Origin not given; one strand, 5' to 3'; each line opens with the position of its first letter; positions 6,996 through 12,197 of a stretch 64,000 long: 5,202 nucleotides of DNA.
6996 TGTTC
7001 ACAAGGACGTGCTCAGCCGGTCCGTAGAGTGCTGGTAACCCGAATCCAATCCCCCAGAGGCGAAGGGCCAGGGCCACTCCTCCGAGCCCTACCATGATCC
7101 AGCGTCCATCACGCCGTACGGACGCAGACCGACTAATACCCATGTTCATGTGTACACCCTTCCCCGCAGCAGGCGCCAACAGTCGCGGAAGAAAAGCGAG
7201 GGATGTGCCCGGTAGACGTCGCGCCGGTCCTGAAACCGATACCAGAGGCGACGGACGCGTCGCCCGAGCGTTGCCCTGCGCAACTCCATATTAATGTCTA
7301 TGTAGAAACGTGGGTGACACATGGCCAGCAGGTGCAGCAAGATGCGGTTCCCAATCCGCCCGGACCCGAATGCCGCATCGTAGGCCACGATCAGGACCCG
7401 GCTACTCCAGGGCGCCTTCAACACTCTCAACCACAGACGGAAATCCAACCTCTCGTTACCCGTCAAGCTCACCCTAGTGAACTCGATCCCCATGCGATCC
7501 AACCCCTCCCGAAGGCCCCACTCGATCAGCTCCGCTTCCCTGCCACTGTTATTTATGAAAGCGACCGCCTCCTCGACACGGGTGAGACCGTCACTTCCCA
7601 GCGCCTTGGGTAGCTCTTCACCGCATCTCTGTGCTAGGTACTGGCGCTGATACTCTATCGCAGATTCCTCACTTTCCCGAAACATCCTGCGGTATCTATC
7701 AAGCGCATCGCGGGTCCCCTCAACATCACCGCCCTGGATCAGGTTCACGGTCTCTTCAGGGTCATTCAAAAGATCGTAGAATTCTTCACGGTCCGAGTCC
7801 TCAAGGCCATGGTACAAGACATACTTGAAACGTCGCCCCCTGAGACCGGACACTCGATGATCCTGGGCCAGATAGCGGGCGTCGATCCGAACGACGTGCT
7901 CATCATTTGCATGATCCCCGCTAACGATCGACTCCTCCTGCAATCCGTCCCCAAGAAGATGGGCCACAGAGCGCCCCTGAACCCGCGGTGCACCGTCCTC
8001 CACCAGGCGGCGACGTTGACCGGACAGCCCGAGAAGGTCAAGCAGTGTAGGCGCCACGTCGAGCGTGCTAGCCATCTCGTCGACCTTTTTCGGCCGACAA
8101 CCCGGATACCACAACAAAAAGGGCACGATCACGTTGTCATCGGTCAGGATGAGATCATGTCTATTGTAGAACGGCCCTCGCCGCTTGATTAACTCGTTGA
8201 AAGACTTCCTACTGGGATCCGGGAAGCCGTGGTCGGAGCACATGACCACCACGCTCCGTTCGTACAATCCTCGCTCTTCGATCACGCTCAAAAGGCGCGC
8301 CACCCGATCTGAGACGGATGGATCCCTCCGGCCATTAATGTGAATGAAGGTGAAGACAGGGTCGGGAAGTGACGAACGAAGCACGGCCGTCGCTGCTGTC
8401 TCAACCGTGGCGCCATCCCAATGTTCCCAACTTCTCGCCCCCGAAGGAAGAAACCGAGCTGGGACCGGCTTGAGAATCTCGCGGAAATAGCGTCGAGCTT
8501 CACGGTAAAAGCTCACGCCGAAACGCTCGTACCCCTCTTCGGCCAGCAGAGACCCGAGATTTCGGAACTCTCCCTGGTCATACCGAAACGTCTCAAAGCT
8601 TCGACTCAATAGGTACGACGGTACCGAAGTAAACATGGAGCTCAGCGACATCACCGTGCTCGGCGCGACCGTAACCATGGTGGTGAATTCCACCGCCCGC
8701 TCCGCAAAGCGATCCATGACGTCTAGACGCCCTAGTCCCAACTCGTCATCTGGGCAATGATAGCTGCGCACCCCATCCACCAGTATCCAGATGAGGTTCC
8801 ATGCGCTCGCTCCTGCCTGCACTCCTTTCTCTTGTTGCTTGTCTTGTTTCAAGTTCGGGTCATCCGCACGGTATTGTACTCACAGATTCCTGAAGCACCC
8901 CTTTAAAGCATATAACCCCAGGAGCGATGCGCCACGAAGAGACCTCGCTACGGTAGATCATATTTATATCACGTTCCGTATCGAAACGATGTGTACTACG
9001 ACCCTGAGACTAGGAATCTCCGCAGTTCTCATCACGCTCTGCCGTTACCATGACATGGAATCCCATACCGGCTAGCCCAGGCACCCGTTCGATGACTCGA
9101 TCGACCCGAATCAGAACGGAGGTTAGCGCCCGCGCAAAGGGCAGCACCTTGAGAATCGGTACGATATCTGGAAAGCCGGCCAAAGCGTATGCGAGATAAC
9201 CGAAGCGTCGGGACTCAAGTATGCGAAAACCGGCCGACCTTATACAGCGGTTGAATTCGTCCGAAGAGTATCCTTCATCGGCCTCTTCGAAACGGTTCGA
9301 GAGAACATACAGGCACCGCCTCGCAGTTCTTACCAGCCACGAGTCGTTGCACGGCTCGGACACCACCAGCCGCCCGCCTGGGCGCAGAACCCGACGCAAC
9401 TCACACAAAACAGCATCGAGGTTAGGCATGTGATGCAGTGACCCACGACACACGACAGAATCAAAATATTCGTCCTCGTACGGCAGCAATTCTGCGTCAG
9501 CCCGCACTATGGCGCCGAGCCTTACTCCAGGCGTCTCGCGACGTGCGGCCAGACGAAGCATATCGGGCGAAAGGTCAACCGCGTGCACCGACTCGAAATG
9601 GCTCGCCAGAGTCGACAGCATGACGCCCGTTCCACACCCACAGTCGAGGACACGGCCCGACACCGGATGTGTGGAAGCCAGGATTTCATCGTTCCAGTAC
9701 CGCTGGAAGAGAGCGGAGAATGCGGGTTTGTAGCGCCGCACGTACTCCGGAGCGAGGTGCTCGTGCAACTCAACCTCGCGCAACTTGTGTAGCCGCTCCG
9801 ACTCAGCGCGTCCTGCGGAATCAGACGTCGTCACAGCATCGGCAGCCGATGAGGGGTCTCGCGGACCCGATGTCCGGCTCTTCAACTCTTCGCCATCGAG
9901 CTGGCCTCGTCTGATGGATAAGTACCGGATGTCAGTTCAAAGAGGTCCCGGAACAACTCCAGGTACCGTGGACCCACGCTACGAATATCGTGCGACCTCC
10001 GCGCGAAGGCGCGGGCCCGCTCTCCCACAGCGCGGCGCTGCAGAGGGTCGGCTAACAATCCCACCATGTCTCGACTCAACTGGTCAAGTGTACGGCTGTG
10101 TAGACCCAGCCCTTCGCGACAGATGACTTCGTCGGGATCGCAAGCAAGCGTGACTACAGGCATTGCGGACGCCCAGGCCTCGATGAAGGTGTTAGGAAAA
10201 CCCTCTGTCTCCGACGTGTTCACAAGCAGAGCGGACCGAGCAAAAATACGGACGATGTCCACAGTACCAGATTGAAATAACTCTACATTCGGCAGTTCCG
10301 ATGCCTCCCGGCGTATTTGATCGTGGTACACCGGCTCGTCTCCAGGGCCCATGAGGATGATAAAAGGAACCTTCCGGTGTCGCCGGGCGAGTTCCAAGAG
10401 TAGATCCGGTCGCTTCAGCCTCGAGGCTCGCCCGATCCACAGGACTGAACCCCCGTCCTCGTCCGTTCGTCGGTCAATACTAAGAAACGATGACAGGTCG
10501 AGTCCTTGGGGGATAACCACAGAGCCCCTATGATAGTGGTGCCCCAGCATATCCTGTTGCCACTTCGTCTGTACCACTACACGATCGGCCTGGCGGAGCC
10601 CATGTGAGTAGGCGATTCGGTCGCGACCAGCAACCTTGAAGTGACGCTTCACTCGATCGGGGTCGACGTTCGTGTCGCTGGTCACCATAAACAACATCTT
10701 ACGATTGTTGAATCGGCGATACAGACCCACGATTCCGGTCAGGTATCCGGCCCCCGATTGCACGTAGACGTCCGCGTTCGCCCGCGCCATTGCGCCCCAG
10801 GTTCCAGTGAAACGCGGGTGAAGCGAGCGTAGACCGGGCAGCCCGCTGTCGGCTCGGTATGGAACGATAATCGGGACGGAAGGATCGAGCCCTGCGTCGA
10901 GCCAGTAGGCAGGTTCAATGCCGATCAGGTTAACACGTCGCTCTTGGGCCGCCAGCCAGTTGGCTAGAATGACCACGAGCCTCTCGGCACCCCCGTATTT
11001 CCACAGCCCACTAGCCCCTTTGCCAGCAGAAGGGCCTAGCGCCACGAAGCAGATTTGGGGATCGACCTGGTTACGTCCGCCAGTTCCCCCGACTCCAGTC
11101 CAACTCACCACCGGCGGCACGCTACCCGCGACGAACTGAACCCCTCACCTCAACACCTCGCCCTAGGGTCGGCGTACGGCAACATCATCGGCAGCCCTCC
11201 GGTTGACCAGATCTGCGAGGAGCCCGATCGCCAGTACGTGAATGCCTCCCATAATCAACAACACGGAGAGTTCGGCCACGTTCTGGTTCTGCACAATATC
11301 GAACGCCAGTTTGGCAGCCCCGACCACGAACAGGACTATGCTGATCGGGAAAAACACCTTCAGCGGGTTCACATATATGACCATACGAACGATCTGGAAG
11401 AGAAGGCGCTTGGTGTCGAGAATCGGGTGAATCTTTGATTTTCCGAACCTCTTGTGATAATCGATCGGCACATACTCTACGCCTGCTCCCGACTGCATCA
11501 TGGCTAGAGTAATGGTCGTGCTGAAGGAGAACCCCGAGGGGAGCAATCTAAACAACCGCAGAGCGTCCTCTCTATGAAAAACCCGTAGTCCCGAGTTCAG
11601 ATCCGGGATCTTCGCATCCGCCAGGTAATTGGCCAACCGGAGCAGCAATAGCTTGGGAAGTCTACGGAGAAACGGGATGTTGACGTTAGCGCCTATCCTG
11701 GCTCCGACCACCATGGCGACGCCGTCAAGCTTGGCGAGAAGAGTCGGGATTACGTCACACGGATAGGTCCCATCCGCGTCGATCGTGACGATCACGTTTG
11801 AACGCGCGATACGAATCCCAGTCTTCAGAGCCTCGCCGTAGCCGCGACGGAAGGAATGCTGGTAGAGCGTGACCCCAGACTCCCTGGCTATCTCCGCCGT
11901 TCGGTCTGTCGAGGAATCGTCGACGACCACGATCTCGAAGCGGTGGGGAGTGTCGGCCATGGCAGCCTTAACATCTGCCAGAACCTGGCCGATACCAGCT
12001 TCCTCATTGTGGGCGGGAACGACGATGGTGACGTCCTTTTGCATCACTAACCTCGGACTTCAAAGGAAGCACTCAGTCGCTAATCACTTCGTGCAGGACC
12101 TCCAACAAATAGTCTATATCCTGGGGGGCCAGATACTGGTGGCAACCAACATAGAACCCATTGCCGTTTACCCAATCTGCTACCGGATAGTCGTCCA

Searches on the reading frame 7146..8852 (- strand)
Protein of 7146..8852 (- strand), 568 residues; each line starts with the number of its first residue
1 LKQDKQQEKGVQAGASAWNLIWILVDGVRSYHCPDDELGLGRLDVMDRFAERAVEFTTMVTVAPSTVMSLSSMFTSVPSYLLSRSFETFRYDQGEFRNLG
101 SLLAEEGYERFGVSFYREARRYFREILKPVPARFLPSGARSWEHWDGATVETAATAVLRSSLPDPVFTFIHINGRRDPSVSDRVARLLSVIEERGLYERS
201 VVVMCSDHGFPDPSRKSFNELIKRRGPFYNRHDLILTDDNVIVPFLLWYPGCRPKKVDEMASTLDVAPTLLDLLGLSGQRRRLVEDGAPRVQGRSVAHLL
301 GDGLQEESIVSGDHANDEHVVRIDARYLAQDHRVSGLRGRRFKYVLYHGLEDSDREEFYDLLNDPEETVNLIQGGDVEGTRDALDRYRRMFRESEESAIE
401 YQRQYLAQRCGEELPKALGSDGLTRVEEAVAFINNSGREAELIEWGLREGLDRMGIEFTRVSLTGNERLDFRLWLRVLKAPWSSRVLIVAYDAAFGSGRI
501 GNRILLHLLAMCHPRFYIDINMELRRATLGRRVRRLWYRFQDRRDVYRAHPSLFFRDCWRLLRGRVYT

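Call 7: search_protein_families(library=pfam, proteins=[window:7146-8852:-], max_evalue=0.0001)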
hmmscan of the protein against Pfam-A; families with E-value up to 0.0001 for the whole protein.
window:7146-8852:- (568 aa): 3 families
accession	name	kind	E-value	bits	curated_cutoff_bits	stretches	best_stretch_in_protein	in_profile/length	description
PF00884.28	Sulfatase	-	5.3e-17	62.5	25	2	182-275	215-300/301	Sulfatase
PF16347.10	SGSH_C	-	2.7e-08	34.5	29.3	1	237-381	12-141/154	N-sulphoglucosamine sulphohydrolase, C-terminal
PF01663.27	Phosphodiest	-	2.3e-05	24.6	23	0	180-232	191-241/342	Type I phosphodiesterase / nucleotide pyrophosphatase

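Call 79: search_protein_families(library=ncbifam, proteins=[window:7146-8852:-], max_evalue=1e-8)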
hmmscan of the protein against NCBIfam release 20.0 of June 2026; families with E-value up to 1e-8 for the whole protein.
window:7146-8852:- (568 aa): 1 family
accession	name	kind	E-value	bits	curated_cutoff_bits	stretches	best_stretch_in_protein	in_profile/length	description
TIGR03417.1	chol_sulfatase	equivalog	1.2e-11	44.2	433.45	1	180-385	262-433/500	choline-sulfatase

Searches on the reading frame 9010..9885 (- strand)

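Call 7: search_protein_families(library=pfam, proteins=[window:9010-9885:-], max_evalue=0.0001)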
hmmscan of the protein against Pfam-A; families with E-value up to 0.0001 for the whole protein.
window:9010-9885:- (291 aa): 10 families
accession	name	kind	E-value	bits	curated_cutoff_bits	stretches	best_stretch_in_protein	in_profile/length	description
PF08241.18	Methyltransf_11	-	1.9e-26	93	21.2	1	80-175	1-95/95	Methyltransferase domain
PF13649.12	Methyltransf_25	-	1.6e-23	83.7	27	1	79-171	1-97/97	Methyltransferase domain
PF13847.12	Methyltransf_31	-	1.2e-21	77.4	27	1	78-186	6-120/145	Methyltransferase domain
PF13489.12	Methyltransf_23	-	2.2e-20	73.5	27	1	64-224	9-163/164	Methyltransferase domain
PF08242.18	Methyltransf_12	-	6.7e-19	68.9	30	1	80-173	1-98/98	Methyltransferase domain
PF01209.24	Ubie_methyltran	-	9.7e-14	51.7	20.1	1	61-177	32-153/233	ubiE/COQ5 methyltransferase family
PF07021.18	MetW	-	1.5e-07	31.7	21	1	74-187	12-119/193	Methionine biosynthesis protein MetW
PF05148.21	Methyltransf_8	-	1.4e-05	25.5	27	1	75-177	72-158/219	Hypothetical methyltransferase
PF05175.20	MTS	-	1.9e-05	24.8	23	1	75-175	31-138/170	Methyltransferase small domain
PF03141.22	Methyltransf_29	-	7.2e-05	22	23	0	78-178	120-220/506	Putative S-adenosyl-L-methionine-dependent methyltransferase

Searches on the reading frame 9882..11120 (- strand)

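Call 7: search_protein_families(library=pfam, proteins=[window:9882-11120:-], max_evalue=0.0001)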
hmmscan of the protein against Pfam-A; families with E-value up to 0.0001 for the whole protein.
window:9882-11120:- (412 aa): 3 families
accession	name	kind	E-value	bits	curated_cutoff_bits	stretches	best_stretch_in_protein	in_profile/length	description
PF13692.12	Glyco_trans_1_4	-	1.1e-13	52.1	27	1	225-358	3-142/142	Glycosyl transferases group 1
PF00534.26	Glycos_transf_1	-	5.5e-11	42.7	26.4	1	220-371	12-171/172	Glycosyl transferases group 1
PF13439.12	Glyco_transf_4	-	4.9e-06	27.1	28.5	1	42-210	1-169/170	Glycosyltransferase Family 4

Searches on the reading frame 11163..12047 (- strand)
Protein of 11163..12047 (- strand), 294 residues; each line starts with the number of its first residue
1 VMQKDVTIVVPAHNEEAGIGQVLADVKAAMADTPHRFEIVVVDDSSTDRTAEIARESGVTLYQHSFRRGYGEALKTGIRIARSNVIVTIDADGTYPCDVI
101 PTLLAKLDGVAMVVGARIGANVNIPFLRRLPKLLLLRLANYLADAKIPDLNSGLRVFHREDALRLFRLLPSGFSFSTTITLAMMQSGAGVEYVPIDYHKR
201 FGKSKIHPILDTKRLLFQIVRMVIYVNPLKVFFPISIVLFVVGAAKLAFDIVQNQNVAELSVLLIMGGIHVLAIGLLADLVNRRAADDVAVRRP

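Call 7: search_protein_families(library=pfam, proteins=[window:11163-12047:-], max_evalue=0.0001)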
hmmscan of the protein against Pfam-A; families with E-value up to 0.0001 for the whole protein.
window:11163-12047:- (294 aa): 2 families
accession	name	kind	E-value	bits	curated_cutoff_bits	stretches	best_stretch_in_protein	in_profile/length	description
PF00535.33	Glycos_transf_2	-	1.3e-28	100.5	23.3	1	7-161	1-163/168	Glycosyl transferase family 2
PF13641.12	Glyco_tranf_2_3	-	5.9e-06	26.9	27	1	5-113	2-119/230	Glycosyltransferase like family 2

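Call 31: search_protein_families(library=ncbifam, proteins=[window:11163-12047:-], max_evalue=0.00001)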
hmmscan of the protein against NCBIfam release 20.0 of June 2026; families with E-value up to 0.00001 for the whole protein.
window:11163-12047:- (294 aa): 15 families
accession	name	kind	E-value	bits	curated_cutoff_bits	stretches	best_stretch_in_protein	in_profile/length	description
TIGR04182.1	glyco_TIGR04182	equivalog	1.7e-38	132.7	325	1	5-283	1-284/293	S-layer glycoprotein N-glycosyltransferase AglJ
NF041391.1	DPhHxTase_Halo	equivalog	9.3e-32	109.7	375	1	12-222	3-208/213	dolichyl-phosphate hexose transferase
NF058614.1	PPMAGASynPpgS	equivalog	1.1e-25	90.4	370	1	5-217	1-217/226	polyprenyl-phospho-N-acetylgalactosaminyl synthase PpgS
NF010496.0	PRK13915.1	equivalog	1.2e-16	60.7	262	1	3-95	30-129/307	glucosyl-3-phosphoglycerate synthase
NF007986.1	PRK10714.1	equivalog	5.1e-15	55.3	529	1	4-287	6-299/316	undecaprenyl-phosphate 4-deoxy-4-formamido-L-arabinose transferase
NF047588.1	GlcsyltransPgfSStrep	equivalog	4.3e-14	52.4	500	1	6-280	3-286/308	glycosyltransferase PgfS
TIGR04283.1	glyco_like_mftF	equivalog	2.8e-13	50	182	1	7-105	2-95/221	TIGR04283 family arsenosugar biosynthesis glycosyltransferase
TIGR03965.1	mycofact_glyco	equivalog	1.3e-12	47.4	280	1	4-115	74-189/467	mycofactocin biosynthesis glycosyltransferase MftF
NF041865.1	EpsU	equivalog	2.1e-12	46.7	700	1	4-119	39-159/394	exopolysaccharide biosynthesis GT2 family glycosyltransferase EpsU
TIGR03937.1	PgaC_IcaA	equivalog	4.2e-10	39.2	422.3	1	4-104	45-147/407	poly-beta-1,6-N-acetyl-D-glucosamine synthase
TIGR03469.1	HpnB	hypoth_equivalog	1.4e-08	34.2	379.25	1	5-59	45-97/386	hopene-associated glycosyltransferase HpnB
NF038302.1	EPS_HpsE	equivalog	8.5e-08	31.5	300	1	5-92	2-96/307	hormogonium polysaccharide biosynthesis glycosyltransferase HpsE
NF041875.1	EPS_EpsD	equivalog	9.6e-08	31.8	370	1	6-103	1-100/325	exopolysaccharide biosynthesis glycosyltransferase EpsD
TIGR04242.1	nodulat_NodC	equivalog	1.3e-07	31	550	1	5-120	49-171/395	chitooligosaccharide synthase NodC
NF007482.0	PRK10073.1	equivalog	1.5e-06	27.5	423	1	4-104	6-107/334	glycosyltransferase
